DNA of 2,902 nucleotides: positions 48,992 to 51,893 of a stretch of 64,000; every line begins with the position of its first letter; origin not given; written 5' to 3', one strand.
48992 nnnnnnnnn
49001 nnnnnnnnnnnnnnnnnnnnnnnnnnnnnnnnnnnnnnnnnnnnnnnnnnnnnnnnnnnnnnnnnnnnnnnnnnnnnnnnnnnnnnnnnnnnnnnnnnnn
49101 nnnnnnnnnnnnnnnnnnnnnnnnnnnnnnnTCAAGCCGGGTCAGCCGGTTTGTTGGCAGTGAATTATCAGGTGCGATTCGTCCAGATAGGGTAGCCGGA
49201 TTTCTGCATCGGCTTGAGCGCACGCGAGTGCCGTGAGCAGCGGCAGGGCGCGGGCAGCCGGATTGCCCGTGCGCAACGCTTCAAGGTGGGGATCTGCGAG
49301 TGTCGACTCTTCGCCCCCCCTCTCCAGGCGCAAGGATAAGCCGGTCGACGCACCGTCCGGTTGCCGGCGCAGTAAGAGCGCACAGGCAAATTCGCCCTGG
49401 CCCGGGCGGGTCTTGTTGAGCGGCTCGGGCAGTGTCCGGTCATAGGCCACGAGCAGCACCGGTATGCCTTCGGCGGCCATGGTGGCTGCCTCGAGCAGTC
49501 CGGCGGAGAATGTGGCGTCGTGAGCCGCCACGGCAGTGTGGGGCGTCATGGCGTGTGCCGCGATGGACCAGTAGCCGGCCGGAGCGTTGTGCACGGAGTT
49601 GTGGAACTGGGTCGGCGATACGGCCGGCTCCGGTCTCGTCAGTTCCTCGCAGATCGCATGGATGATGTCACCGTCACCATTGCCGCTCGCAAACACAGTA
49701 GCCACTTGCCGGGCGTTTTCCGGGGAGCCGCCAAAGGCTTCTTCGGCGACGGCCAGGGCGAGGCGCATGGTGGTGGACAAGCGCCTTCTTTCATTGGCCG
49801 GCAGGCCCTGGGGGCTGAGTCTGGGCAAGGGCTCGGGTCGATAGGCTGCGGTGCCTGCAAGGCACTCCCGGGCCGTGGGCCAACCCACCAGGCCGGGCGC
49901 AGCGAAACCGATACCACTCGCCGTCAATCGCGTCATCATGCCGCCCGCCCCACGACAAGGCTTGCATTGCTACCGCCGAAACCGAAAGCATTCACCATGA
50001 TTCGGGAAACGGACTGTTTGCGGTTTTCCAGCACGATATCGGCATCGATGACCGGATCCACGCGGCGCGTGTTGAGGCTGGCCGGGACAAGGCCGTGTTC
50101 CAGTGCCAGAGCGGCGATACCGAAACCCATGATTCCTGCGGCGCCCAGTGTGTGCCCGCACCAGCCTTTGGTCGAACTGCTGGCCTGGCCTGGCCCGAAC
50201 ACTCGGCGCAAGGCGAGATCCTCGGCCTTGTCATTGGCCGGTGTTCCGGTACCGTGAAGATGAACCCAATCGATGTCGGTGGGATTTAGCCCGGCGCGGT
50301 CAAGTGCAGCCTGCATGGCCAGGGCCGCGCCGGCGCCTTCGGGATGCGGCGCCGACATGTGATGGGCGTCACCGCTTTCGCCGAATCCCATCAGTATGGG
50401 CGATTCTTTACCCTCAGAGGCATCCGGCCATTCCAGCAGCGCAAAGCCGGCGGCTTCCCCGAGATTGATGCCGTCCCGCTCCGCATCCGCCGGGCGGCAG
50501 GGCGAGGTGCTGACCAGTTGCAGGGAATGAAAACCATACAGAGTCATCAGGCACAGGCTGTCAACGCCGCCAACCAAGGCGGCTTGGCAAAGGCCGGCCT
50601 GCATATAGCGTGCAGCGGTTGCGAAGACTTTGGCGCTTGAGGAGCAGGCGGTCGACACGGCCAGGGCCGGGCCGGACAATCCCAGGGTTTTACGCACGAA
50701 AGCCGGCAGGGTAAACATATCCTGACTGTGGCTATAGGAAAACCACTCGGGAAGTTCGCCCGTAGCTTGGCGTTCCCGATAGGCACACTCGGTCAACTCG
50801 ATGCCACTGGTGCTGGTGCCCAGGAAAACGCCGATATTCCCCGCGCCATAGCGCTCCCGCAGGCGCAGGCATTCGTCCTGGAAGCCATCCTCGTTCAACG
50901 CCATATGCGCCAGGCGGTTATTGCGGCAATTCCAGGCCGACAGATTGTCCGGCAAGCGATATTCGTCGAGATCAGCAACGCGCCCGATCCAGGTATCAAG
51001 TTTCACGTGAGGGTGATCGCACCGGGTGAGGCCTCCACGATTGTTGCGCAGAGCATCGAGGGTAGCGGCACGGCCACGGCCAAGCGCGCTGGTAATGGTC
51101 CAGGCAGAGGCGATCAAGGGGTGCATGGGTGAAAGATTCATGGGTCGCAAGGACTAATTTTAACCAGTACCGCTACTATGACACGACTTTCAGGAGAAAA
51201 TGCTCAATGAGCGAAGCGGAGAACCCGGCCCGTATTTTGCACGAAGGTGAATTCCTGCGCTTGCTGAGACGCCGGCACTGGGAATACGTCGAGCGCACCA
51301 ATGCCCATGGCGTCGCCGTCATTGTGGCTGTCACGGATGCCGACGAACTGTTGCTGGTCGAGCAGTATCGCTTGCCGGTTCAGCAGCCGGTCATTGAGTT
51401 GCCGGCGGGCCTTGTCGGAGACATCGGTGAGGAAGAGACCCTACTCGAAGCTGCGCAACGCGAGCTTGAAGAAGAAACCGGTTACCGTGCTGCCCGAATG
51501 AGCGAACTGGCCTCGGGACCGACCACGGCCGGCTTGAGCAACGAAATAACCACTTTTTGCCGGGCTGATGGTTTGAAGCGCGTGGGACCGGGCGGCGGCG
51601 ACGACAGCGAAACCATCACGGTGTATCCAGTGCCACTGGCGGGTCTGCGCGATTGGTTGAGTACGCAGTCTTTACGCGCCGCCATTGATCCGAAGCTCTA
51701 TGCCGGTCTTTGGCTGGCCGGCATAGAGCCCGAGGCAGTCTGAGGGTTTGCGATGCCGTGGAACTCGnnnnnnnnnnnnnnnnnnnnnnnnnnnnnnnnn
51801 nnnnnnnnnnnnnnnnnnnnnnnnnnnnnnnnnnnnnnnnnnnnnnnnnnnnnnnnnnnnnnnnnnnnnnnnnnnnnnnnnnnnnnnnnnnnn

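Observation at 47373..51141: Aryl-polyene/xanthomonadin-like cluster with a probable flavin-dependent halogenase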

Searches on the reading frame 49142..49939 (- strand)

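Call 3: search_protein_families(library=pfam, proteins=[window:49142-49939:-])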
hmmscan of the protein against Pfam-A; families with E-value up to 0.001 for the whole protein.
window:49142-49939:- (265 aa): 1 family
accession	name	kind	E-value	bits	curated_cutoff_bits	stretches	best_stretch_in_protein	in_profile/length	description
PF13723.12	Ketoacyl-synt_2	-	8.3e-32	111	25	1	43-204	19-174/223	Beta-ketoacyl synthase, N-terminal domain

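Call 4: search_protein_families(library=ncbifam, proteins=[window:49142-49939:-])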
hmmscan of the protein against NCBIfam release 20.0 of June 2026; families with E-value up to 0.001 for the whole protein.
window:49142-49939:- (265 aa): 1 family
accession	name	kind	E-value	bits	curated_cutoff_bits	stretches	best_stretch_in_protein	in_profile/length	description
TIGR03150.1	fabF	equivalog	0.00062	18.6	493.75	1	46-158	60-178/407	beta-ketoacyl-ACP synthase II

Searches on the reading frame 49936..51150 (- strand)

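Call 3: search_protein_families(library=pfam, proteins=[window:49936-51150:-])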
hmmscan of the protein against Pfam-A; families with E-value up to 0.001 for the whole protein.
window:49936-51150:- (404 aa): 3 families
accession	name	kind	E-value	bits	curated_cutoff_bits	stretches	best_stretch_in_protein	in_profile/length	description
PF02801.28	Ketoacyl-synt_C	-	5.6e-30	104.2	20.8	1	254-361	5-118/119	Beta-ketoacyl synthase, C-terminal domain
PF00109.32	ketoacyl-synt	-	2.1e-24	86.9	20.8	1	81-240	97-247/252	Beta-ketoacyl synthase, N-terminal domain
PF00108.29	Thiolase_N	-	0.00014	21.7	26.4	0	158-200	74-116/260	Thiolase, N-terminal domain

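Call 4: search_protein_families(library=ncbifam, proteins=[window:49936-51150:-])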
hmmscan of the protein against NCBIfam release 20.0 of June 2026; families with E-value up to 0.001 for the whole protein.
window:49936-51150:- (404 aa): 24 families
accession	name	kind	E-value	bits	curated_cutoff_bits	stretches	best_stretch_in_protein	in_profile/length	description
NF006618.0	PRK09185.1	subfamily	2.1e-150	501.1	407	1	9-403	2-393/394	beta-ketoacyl-ACP synthase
NF005589.0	PRK07314.1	subfamily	1e-63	215.6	387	1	16-402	10-411/413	beta-ketoacyl-ACP synthase II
TIGR03150.1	fabF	equivalog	2.3e-63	214.3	493.75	1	19-400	10-406/407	beta-ketoacyl-ACP synthase II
NF004618.0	PRK05952.1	equivalog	1.2e-52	179.1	455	1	150-402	128-382/384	beta-ketoacyl-ACP synthase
NF004970.0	PRK06333.1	subfamily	1.7e-51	175.4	525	1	151-402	155-421/424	beta-ketoacyl-ACP synthase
NF006274.0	PRK08439.1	equivalog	3.2e-49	167.8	621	1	133-400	128-403/406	beta-ketoacyl-ACP synthase II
NF058662.1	cispenta_AmcF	equivalog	3e-47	161.4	325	1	150-400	110-367/369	cispentacin biosynthesis acyltransferase subunit AmcF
NF006434.0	PRK08722.1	equivalog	3.6e-46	157.9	759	1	88-400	84-411/414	beta-ketoacyl-ACP synthase II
NF005916.1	PRK07910.1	equivalog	8.2e-44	150.2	560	1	165-402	167-417/418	KasA/KasB family beta-ketoacyl-ACP synthase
NF005076.0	PRK06501.1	equivalog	1.4e-43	149.3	629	1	148-402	154-422/425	beta-ketoacyl-ACP synthase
NF006587.0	PRK09116.1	equivalog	1.8e-43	148.9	470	1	21-403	13-407/408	beta-ketoacyl-ACP synthase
NF005935.0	PRK07967.1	equivalog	4.5e-38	131.1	630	1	14-402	6-403/406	beta-ketoacyl-ACP synthase I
NF005490.0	PRK07103.1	equivalog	5.8e-32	111.2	445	1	19-402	13-412/414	polyketide beta-ketoacyl:acyl carrier protein synthase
NF045894.1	PKS_plus_SDR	equivalog_domain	2.3e-29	101.7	1740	1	152-403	156-427/1515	type I polyketide synthase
NF040607.1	mycolic_Pks13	equivalog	1.7e-25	88.8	2100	1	152-401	254-524/1680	polyketide synthase Pks13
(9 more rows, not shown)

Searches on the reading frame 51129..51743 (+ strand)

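Call 3: search_protein_families(library=pfam, proteins=[window:51129-51743:+])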
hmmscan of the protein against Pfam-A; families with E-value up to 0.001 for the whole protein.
window:51129-51743:+ (204 aa): 1 family
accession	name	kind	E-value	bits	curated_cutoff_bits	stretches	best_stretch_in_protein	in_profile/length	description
PF00293.34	NUDIX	-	2.4e-12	47.4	21.1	1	60-129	2-68/134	NUDIX domain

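Call 4: search_protein_families(library=ncbifam, proteins=[window:51129-51743:+])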
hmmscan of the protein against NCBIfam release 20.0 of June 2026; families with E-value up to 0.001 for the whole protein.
window:51129-51743:+ (204 aa): 3 families
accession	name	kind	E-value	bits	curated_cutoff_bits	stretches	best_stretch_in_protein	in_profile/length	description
NF008736.0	PRK11762.1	equivalog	1e-15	57.8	169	1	48-183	36-166/186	ADP compounds hydrolase NudE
TIGR00052.1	TIGR00052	subfamily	2.8e-08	33.5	79.55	1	20-181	11-173/188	nudix-type nucleoside diphosphatase, YffH/AdpP family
NF008003.0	PRK10729.1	equivalog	0.00091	18.6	248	1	52-138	52-138/210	ADP-ribose diphosphatase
